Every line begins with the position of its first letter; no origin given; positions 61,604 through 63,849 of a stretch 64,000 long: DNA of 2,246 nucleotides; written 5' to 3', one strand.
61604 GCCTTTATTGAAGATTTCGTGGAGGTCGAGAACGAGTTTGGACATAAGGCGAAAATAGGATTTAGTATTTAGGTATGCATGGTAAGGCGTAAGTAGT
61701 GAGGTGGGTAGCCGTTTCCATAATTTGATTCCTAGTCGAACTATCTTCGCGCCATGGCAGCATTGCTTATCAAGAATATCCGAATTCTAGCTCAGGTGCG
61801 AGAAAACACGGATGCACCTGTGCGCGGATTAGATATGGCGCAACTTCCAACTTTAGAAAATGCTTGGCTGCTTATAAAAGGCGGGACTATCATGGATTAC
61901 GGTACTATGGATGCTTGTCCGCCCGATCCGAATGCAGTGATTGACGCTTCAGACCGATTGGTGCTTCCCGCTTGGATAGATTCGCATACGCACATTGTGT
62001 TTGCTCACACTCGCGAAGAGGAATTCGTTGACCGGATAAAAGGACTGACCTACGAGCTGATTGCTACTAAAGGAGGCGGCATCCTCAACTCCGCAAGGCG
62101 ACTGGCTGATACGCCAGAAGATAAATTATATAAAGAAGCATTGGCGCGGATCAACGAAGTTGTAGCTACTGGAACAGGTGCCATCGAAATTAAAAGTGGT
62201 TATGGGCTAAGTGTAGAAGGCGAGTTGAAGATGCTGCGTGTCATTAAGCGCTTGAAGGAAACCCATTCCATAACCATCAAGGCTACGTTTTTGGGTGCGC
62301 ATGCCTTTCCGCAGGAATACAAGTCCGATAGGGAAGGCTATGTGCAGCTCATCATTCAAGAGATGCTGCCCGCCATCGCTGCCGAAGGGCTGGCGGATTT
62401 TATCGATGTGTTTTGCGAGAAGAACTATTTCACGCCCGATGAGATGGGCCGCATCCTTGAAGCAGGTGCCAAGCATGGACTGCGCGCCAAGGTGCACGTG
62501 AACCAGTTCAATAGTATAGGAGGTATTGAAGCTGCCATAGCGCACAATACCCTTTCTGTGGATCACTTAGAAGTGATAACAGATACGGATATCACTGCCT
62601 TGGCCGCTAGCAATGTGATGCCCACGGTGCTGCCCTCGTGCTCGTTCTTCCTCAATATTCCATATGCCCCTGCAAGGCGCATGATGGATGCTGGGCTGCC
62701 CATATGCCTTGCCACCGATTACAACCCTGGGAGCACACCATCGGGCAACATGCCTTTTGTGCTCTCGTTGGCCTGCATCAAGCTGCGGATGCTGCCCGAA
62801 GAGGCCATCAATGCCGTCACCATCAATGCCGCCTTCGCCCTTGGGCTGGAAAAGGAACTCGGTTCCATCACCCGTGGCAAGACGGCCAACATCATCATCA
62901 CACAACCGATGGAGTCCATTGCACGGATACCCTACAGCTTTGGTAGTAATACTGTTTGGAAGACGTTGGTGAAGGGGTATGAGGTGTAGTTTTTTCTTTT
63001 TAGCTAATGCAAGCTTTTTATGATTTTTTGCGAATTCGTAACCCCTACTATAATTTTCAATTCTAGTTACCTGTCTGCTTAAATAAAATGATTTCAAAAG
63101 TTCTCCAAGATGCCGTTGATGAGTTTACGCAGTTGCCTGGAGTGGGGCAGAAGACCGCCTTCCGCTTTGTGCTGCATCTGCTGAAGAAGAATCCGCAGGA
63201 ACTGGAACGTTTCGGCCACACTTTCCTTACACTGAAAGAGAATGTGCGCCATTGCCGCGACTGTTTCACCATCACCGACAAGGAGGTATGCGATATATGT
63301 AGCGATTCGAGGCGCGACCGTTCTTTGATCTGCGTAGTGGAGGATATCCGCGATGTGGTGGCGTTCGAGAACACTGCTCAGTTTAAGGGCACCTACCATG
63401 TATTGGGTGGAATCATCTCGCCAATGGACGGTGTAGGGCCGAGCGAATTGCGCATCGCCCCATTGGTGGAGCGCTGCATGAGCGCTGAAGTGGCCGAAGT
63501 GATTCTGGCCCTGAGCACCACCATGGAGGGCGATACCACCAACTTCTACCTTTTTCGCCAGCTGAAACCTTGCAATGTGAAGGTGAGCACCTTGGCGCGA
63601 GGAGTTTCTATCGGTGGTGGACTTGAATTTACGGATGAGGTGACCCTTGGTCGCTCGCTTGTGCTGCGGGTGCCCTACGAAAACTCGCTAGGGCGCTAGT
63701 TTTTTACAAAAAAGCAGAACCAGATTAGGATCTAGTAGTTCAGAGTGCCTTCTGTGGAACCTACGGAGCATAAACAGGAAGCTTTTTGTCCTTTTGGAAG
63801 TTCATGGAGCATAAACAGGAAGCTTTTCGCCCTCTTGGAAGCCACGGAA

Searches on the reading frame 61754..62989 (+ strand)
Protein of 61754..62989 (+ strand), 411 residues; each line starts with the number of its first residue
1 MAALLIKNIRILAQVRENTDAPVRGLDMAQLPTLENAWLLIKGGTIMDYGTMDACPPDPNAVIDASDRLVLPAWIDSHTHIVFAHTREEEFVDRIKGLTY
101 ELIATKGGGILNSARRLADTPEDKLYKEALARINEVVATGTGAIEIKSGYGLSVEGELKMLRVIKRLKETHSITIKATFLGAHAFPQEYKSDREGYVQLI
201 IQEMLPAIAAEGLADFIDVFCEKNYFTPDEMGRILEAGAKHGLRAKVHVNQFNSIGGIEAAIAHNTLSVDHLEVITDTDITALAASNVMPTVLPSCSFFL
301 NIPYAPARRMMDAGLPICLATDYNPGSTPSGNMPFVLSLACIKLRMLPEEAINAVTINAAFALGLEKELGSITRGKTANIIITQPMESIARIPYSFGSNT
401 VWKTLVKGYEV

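Call 10: search_protein_families(library=pfam, proteins=[window:61754-62989:+], max_evalue=0.001)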
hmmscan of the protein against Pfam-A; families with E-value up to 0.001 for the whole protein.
window:61754-62989:+ (411 aa): 2 families
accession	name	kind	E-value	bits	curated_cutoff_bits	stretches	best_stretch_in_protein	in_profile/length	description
PF01979.26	Amidohydro_1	-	1e-21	78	25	1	69-408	1-342/345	Amidohydrolase family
PF07969.17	Amidohydro_3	-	3.6e-20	73.3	29.7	1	221-408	254-468/472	Amidohydrolase family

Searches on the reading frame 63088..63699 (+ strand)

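Call 10: search_protein_families(library=pfam, proteins=[window:63088-63699:+], max_evalue=0.001)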
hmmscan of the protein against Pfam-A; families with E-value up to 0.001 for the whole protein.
window:63088-63699:+ (203 aa): 5 families
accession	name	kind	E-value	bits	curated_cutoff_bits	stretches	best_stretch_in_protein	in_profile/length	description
PF13662.12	Toprim_4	-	1.1e-24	86.8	25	1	80-170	2-85/85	Toprim domain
PF21176.3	RecR_HhH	-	1.7e-10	41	27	1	7-44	2-39/45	RecR, helix-hairpin-helix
PF02132.21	RecR_ZnF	-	1.1e-07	31.8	22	1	53-73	1-21/21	RecR, Cys4-zinc finger domain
PF21175.2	RecR_C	-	1.2e-06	28.3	22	1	172-191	1-20/24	RecR, C-terminal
PF01751.28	Toprim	-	2.2e-06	28.2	23.1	1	81-165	2-92/96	Toprim domain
